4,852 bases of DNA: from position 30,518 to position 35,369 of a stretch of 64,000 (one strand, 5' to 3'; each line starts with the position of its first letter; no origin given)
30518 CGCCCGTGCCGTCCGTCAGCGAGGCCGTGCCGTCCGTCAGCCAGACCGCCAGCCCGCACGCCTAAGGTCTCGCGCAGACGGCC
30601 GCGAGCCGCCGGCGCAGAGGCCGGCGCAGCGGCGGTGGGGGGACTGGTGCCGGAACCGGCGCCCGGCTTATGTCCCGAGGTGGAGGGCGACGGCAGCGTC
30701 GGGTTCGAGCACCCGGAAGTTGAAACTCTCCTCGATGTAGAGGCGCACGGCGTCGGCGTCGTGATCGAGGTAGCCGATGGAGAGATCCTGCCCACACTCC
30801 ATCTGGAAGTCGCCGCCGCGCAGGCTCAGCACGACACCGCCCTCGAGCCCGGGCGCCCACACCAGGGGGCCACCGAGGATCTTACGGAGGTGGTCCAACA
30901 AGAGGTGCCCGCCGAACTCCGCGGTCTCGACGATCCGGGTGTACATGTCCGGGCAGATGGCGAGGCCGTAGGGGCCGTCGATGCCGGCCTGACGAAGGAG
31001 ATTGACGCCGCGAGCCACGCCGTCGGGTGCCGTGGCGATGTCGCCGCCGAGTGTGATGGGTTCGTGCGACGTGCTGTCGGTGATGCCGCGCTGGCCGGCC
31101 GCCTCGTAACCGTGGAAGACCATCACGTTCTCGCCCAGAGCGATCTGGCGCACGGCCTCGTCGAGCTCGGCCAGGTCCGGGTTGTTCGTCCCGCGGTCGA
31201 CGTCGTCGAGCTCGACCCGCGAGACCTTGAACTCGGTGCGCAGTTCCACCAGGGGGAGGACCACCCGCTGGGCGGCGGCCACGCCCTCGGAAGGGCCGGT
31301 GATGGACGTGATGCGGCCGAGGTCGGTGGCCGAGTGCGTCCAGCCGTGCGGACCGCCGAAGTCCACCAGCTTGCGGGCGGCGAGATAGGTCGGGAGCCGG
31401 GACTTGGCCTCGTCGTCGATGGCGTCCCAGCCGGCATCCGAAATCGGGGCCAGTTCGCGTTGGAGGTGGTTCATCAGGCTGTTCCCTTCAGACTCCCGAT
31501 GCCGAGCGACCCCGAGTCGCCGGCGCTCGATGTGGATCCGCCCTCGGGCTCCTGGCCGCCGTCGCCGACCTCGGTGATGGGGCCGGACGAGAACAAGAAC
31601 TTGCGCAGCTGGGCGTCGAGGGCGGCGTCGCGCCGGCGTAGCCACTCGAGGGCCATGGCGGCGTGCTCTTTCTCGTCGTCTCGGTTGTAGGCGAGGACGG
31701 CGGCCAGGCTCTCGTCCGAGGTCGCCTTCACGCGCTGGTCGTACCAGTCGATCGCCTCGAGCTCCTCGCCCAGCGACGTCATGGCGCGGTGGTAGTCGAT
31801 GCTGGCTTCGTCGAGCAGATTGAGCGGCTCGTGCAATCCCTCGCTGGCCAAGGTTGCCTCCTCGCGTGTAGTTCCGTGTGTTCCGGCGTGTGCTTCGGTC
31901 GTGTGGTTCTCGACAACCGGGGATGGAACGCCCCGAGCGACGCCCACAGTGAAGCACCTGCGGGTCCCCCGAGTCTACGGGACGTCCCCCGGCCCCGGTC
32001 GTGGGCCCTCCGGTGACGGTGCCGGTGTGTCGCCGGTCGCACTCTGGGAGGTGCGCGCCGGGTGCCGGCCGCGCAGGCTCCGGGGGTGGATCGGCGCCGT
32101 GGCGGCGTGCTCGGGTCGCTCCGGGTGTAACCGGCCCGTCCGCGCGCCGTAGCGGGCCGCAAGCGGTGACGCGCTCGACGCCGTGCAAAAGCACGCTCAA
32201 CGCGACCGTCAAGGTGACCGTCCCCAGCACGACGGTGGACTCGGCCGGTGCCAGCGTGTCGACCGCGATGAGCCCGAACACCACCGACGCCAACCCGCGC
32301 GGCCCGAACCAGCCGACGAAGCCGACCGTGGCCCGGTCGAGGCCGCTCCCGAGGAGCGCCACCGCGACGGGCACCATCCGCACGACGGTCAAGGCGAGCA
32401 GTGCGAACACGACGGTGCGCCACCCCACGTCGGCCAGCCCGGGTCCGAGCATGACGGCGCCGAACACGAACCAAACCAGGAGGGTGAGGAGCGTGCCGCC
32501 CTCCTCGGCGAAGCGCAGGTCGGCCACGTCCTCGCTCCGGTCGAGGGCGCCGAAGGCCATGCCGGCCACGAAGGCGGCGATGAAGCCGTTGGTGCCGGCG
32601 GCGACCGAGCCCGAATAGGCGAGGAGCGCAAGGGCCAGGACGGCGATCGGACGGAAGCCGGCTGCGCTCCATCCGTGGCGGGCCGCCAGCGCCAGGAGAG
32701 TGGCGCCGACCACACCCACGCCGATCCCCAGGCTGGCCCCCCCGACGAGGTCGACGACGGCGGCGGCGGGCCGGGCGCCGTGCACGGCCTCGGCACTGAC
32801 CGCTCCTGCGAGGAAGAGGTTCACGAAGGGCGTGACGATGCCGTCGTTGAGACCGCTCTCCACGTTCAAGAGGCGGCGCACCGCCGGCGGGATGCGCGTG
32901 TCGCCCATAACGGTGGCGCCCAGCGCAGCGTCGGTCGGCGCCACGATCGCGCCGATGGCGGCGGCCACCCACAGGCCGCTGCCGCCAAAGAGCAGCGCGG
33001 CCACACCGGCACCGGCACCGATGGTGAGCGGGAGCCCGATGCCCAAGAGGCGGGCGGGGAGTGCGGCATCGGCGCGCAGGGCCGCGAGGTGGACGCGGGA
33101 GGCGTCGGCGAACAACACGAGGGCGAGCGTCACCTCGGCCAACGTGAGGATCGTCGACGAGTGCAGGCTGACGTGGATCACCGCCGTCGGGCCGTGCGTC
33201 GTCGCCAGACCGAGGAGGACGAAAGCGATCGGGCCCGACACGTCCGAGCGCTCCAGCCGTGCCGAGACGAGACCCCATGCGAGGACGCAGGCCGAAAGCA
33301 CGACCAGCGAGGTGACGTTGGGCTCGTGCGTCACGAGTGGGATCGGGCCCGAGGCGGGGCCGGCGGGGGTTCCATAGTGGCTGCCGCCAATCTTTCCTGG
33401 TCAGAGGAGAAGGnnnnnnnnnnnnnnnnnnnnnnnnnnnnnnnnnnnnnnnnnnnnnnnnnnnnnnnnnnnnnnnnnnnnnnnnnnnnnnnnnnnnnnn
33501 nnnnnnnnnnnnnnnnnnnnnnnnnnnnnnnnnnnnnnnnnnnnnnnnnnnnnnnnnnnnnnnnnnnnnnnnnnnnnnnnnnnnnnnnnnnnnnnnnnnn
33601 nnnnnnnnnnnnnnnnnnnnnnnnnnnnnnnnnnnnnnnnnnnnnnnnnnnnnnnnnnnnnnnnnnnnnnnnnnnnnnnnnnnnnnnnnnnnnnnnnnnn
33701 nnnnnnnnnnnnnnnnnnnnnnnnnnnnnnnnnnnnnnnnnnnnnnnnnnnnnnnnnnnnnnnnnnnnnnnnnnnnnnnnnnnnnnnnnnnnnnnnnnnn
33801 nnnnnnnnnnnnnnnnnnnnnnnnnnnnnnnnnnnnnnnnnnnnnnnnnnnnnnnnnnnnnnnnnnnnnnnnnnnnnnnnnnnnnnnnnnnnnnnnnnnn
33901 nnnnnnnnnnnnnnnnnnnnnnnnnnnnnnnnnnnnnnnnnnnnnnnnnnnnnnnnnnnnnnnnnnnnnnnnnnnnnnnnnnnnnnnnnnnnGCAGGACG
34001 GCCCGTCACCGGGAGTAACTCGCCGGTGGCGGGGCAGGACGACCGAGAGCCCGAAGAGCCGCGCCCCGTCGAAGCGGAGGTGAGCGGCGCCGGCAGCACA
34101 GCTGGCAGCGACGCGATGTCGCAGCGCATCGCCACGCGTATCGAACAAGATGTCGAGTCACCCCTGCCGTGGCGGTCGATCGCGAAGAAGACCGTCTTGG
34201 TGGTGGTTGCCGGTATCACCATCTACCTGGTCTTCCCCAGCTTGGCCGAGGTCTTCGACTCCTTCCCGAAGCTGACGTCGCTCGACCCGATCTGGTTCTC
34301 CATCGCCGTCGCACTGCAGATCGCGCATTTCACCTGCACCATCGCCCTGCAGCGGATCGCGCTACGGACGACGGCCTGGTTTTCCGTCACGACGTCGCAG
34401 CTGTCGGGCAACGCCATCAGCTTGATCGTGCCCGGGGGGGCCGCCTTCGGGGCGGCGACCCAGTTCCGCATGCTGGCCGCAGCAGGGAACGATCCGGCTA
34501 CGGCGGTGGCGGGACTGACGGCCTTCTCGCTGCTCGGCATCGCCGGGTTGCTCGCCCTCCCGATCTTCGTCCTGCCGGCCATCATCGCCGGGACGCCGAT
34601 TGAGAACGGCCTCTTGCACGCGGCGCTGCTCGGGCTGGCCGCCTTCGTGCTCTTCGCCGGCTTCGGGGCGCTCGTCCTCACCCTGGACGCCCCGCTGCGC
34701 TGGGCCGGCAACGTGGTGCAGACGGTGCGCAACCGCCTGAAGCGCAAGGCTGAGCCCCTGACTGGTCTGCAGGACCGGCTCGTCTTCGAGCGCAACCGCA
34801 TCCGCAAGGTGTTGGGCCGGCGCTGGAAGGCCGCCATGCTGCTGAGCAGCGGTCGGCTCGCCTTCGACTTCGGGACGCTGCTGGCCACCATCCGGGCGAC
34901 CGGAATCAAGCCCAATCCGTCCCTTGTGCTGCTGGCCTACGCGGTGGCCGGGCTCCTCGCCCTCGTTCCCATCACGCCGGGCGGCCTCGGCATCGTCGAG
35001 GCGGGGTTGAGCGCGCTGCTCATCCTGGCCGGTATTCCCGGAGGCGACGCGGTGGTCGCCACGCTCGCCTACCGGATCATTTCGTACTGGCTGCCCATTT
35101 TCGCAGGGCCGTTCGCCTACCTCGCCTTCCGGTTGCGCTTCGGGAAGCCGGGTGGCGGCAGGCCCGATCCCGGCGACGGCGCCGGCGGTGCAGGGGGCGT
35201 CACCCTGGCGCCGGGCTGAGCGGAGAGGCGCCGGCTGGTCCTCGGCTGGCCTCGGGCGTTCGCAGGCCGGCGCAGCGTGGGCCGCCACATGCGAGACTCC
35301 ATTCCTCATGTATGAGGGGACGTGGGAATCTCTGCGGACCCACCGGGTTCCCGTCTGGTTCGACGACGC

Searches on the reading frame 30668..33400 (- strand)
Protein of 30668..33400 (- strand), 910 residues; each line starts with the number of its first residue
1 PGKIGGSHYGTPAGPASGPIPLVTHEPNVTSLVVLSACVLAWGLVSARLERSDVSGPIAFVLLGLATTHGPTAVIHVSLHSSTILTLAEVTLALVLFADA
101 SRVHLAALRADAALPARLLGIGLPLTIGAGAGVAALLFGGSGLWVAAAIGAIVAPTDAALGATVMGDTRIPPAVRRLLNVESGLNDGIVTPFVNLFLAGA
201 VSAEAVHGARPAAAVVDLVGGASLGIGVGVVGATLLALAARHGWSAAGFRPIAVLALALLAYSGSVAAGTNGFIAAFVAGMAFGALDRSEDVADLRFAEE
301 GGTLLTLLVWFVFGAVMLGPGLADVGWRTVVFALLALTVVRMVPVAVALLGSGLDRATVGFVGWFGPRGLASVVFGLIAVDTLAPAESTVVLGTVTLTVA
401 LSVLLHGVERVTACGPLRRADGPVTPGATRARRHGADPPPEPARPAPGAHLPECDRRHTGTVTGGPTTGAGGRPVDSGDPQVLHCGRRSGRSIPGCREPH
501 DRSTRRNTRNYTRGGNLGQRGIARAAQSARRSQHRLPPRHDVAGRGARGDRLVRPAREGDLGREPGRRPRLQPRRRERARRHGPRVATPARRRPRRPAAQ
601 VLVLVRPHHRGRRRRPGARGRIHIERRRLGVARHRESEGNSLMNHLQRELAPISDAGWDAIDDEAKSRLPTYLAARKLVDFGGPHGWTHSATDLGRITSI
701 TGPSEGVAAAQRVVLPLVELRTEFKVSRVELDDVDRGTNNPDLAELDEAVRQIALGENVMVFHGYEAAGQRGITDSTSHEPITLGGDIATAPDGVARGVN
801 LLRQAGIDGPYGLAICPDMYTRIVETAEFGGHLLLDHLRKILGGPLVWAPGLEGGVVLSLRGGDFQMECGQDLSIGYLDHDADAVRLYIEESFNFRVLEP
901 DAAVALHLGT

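Call 35: search_protein_families(library=pfam, proteins=[window:30668-33400:-], max_evalue=0.0001)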
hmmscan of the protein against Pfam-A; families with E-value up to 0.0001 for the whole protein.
window:30668-33400:- (910 aa): 2 families
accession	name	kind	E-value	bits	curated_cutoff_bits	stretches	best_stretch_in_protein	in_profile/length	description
PF04454.18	Linocin_M18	-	5.3e-80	268.7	24.3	1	643-893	1-252/253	Encapsulating protein for peroxidase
PF00999.27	Na_H_Exchanger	-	6.4e-27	94.8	26.2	1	36-407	3-366/375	Sodium/hydrogen exchanger, transmembrane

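Call 85: find_homologous_proteins(query=window:30668-33334:-, max_evalue=1e-30)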
Query window:30668-33334:- (888 aa): 135 proteins with E <= 1e-30 among 8000 candidates; the best 120 are listed.
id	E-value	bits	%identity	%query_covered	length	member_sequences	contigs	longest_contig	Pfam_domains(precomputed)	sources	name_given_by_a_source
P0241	5.7e-163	563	69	47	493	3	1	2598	PF00999.27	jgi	jgi:NhaP-type Na+/H+ or K+/H+ antiporter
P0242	4.8e-155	536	62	51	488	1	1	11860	PF00999.27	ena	-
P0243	3.3e-148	514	-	-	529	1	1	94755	PF00999.27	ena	-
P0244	2.1e-111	392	59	39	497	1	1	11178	PF00999.27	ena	-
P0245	1.2e-97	346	51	45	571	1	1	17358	PF01740.27,PF00999.27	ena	-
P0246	1.9e-97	346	46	34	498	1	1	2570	PF00999.27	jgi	jgi:NhaP-type Na+/H+ or K+/H+ antiporter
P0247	2.9e-96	342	50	47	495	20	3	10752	PF00999.27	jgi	jgi:NhaP-type Na+/H+ or K+/H+ antiporter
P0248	3.2e-96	342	50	47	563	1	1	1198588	PF00999.27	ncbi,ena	-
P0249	6.8e-96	341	52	43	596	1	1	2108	PF00999.27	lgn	-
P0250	8.2e-95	337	48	46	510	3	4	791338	PF00999.27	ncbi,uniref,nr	ncbi:cation:proton antiporter [Actinacidiphila bryophytorum]|uniref:cation:proton antiporter n=1 Tax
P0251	1.3e-91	326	50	43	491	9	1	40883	PF00999.27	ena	-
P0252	4.1e-90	321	42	61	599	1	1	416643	PF00999.27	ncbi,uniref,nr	ncbi:cation:proton antiporter domain-containing protein [Actinoplanes flavus]|uniref:Cation:proton a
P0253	1.3e-85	307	46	45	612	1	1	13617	PF00999.27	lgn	-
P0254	4.4e-85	305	47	43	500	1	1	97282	PF00999.27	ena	-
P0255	1.2e-84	303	43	48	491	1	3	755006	PF00999.27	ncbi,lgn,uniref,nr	ncbi:NhaP-type Na+/H+ or K+/H+ antiporter [Actinoplanes campanulatus]|uniref:NhaP-type Na+/H+ or K+/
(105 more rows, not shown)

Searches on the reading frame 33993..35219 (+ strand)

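Call 35: search_protein_families(library=pfam, proteins=[window:33993-35219:+], max_evalue=0.0001)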
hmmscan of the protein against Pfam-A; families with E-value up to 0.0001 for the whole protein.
window:33993-35219:+ (408 aa): 1 family
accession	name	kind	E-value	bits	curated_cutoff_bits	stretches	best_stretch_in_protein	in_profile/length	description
PF03706.18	LPG_synthase_TM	-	1.3e-25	91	33.4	1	72-372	2-302/302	Lysylphosphatidylglycerol synthase TM region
